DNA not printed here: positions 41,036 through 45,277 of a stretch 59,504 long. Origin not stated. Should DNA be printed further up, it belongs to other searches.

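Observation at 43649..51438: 1,490-bp perfectly identical 3' module shared by the two otherwise diverged giant genes (gene-conversion signature)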

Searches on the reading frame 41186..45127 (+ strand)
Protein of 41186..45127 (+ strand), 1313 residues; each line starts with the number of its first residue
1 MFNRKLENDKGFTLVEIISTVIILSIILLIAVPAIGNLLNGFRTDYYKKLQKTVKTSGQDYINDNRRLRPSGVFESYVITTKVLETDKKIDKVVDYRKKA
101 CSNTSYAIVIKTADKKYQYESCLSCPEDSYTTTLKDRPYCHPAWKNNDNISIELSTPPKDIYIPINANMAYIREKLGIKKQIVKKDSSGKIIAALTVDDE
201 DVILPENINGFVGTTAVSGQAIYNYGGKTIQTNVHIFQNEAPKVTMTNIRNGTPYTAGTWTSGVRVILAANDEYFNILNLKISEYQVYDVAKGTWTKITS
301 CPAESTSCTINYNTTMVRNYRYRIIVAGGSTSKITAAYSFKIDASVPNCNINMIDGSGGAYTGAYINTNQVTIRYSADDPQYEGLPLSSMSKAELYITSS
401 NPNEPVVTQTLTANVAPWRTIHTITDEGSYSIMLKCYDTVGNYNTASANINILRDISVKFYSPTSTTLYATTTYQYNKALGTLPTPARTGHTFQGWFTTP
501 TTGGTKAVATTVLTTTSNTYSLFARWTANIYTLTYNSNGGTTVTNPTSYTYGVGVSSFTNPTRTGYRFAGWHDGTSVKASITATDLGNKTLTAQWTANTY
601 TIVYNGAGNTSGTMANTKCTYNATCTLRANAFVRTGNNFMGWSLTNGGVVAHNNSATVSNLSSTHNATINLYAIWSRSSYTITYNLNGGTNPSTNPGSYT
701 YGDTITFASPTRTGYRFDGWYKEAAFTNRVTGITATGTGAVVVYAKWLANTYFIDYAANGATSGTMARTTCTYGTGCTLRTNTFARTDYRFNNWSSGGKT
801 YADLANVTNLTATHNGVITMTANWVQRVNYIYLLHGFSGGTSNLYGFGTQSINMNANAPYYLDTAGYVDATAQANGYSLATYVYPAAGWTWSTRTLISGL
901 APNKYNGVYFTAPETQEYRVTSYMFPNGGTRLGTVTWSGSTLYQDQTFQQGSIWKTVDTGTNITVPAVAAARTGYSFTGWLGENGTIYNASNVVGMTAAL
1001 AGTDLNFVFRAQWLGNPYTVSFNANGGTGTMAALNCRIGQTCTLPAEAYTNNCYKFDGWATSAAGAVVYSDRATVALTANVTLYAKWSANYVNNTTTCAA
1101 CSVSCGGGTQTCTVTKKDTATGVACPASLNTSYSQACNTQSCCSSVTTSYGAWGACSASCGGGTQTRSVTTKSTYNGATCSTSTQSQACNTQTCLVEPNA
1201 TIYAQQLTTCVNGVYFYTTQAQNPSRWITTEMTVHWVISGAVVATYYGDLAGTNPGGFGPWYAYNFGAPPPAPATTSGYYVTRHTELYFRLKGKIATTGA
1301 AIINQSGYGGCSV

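Call 7: search_protein_families(library=pfam, proteins=[window:41186-45127:+], max_evalue=0.01)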
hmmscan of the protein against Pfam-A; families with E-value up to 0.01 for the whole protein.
window:41186-45127:+ (1313 aa): 7 families
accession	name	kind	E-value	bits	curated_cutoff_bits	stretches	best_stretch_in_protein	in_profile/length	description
PF09479.16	Flg_new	-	6.1e-60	199.7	27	6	680-746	1-65/65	Listeria-Bacteroides repeat domain (List_Bact_rpt)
PF18998.6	Flg_new_2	-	3.5e-09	36.9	23.6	3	1018-1090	1-72/73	Divergent InlB B-repeat domain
PF19028.6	TSP1_spondin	-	5.1e-09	36.7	41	1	1147-1194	3-52/52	Spondin-like TSP1 domain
PF00090.25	TSP_1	-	1.8e-08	34.8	21.6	1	1151-1194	4-49/49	Thrombospondin type 1 domain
PF19030.6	TSP1_ADAMTS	-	9.8e-06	26.2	23.8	1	1150-1194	3-55/55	Thrombospondin type 1 domain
PF07963.17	N_methyl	-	0.00011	22.1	21.2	1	8-31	3-26/27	Prokaryotic N-terminal methylation motif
PF19035.6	TSP1_CCN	-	0.0088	16.7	27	1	1151-1194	6-44/44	CCN3 Nov like TSP1 domain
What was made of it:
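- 41186..45127 (+): Gene A (1313 aa): a giant modular type IV pilin-like protein. Layout: leader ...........|FTLVE; pilin module to about aa 140; unknown domain aa 141-454; five Flg_new repeats aa 455-824; then the shared tail. Pfam N_methyl, Flg_new and TSP1 in call 7.
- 44468..44767 (+): Two thrombospondin type 1 (TSP1) repeats inside the block (about aa 1095-1194). Pfam TSP_1 and TSP1_ADAMTS above their cut-offs, TSP1_spondin below (call 7).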

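Call 15: find_encoding_contigs(protein=window:41186-45127:+, flank=10000, max_places=10)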
Protein window:41186-45127:+ (1313 aa): no gene with exactly this product is on record in the collection.

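Call 17: find_homologous_proteins(query=window:41186-45127:+, max_evalue=1e-10)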
Query window:41186-45127:+ (1313 aa): 263 proteins with E <= 1e-10 among 8000 candidates; the best 120 are listed.
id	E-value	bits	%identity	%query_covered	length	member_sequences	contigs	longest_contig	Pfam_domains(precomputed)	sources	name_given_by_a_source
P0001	0.0e+0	2970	100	100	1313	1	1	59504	PF09479.17,PF00090.26,PF19028.7,PF18998.7,PF19030.7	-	-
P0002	0.0e+0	2133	73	100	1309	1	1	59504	PF09479.17,PF00090.26,PF19028.7,PF19030.7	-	-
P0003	9.3e-216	738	32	47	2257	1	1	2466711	PF12733.14,PF14312.13,PF09479.17,PF18998.7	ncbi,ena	-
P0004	2.2e-165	571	28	63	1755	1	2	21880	PF09479.17,PF07963.18,PF18998.7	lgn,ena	-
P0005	9.9e-155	535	30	46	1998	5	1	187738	PF09479.17,PF18998.7,PF21798.3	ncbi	-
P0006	2.2e-154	534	32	47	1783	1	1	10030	PF09479.17,PF13306.13,PF18962.8,PF18998.7,PF13855.13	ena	-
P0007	7.1e-147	509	32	46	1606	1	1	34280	PF09479.17,PF18998.7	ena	-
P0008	9.5e-137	476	35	24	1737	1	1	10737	PF09479.17,PF18998.7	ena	-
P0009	7.3e-136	473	29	46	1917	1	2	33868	PF01016.25,PF09479.17,PF18998.7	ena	-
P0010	6.3e-135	470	33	27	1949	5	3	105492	PF01016.25,PF09479.17,PF18998.7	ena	-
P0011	4.0e-115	404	27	46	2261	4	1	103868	PF09479.17,PF18998.7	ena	-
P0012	1.9e-113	399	30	44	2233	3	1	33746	PF09479.17,PF13573.13,PF18998.7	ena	-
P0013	4.5e-111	391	34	24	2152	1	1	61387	PF09479.17,PF18998.7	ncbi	-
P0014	8.3e-100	354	27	48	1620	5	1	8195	PF09479.17,PF18998.7,PF02368.25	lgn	-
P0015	4.2e-99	351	30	27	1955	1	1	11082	PF09479.17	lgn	-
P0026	1.9e-82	296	31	56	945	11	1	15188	PF09479.17,PF07963.18,PF18998.7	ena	-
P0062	5.0e-55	205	33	22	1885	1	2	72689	PF09479.17,PF07963.18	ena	-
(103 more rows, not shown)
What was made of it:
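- The window is a whole 59.5-kb contig of a metagenome-type assembly (call 17).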

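Call 21: find_encoding_contigs(protein=P0004, flank=10000, max_places=6)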
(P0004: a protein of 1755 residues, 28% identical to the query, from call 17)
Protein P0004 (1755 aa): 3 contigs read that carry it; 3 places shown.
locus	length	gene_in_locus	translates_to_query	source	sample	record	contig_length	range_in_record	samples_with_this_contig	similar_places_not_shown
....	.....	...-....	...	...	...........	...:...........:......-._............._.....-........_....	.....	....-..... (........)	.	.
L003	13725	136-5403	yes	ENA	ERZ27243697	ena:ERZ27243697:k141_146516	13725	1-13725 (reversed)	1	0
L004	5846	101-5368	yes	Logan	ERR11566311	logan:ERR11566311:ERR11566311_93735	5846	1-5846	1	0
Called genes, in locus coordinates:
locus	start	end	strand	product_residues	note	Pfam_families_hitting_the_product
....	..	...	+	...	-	-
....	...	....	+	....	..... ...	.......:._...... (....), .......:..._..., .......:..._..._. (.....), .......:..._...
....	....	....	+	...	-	-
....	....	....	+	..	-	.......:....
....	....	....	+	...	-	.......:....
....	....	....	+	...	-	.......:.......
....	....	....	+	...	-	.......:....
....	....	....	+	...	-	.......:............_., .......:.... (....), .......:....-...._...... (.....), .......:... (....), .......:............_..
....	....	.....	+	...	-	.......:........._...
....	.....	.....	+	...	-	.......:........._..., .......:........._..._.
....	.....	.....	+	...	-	-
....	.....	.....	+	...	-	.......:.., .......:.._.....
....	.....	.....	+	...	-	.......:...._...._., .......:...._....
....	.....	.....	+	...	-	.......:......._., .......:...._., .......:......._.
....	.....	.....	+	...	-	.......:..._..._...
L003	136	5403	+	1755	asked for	PF07963:N_methyl (weak), PF09479:Flg_new, PF18998:Flg_new_2 (faint), PF09479:Flg_new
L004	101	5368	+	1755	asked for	PF07963:N_methyl (weak), PF09479:Flg_new, PF18998:Flg_new_2 (faint), PF09479:Flg_new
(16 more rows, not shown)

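Call 53: search_protein_families(library=ncbifam, proteins=[window:41186-45127:+], max_evalue=0.01)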
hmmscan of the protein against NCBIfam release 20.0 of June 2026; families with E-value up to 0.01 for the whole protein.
window:41186-45127:+ (1313 aa): 3 families
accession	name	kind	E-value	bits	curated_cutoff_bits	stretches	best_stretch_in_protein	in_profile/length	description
TIGR02543.1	List_Bact_rpt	repeat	6.4e-31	106.4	20.95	5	710-750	1-43/44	TIGR02543 family repeat protein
TIGR02532.1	IV_pilin_GFxxxE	domain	7.6e-05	22.4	16.3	1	10-32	2-24/24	prepilin-type N-terminal cleavage/methylation domain-containing protein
NF040999.1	pilin_ComGC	equivalog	0.00015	21.8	75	1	10-61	2-53/84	competence type IV pilus major pilin ComGC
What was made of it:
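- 41186..45127 (+): TIGR02532 above its cut-off in call 53.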

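Call 63: find_encoding_contigs(protein=P0026, flank=10000, max_places=4)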
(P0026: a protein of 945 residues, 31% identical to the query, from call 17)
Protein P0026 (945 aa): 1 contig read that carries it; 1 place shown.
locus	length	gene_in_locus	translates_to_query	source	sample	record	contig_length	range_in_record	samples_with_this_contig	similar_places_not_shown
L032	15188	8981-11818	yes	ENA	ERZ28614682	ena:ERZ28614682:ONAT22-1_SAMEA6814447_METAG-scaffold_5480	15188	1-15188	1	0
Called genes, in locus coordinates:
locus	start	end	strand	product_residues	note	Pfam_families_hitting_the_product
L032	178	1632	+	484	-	-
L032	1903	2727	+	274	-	-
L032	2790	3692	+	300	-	PF00294:PfkB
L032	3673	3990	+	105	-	PF01713:Smr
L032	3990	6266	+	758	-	-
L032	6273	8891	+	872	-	-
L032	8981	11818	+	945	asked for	PF07963:N_methyl (weak), PF09479:Flg_new, PF18998:Flg_new_2 (faint), PF09479:Flg_new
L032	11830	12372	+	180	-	-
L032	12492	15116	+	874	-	PF07963:N_methyl (weak), PF09479:Flg_new, PF18998:Flg_new_2 (faint), PF09479:Flg_new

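Call 69: find_encoding_contigs(protein=P0062, flank=10000, max_places=3)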
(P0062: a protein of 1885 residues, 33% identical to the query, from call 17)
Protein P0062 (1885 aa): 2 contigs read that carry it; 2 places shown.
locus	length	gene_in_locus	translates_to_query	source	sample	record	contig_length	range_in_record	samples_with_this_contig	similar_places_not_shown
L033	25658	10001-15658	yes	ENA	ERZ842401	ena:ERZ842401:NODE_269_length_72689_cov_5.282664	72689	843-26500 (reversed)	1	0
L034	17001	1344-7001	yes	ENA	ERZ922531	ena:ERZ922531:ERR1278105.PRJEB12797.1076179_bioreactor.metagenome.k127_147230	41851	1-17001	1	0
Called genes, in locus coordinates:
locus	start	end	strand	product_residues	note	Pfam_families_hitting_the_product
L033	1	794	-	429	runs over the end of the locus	PF01943:Polysacc_synt, PF01554:MatE, PF03023:MurJ (weak)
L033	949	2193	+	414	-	-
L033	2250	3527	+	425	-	PF00919:UPF0004, PF04055:Radical_SAM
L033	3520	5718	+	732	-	PF23139:OB_YrrC, PF13086:AAA_11 (faint), PF14490:HHH_RecD2, PF13401:AAA_22 (faint), PF13245:AAA_19, PF13604:AAA_30, PF18335:SH3_13, PF13538:UvrD_C_2, +1 more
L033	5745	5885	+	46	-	-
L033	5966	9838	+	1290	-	PF07963:N_methyl (weak), PF09479:Flg_new (weak)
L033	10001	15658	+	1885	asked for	PF07963:N_methyl (weak), PF09479:Flg_new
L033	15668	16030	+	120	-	-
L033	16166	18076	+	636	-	PF02518:HATPase_c, PF00204:DNA_gyraseB, PF01751:Toprim, PF00986:DNA_gyraseB_C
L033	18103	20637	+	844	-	PF00521:DNA_topoisoIV, PF03989:DNA_gyraseA_C (weak)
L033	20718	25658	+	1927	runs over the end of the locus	?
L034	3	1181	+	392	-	?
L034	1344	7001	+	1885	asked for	PF07963:N_methyl (weak), PF09479:Flg_new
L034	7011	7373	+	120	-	-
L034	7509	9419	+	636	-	PF02518:HATPase_c, PF00204:DNA_gyraseB, PF01751:Toprim, PF00986:DNA_gyraseB_C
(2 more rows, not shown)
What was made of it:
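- Tandem pairs of such genes with a small membrane-protein gene are the family norm in distant lineages (L032, L033; calls 63, 69).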
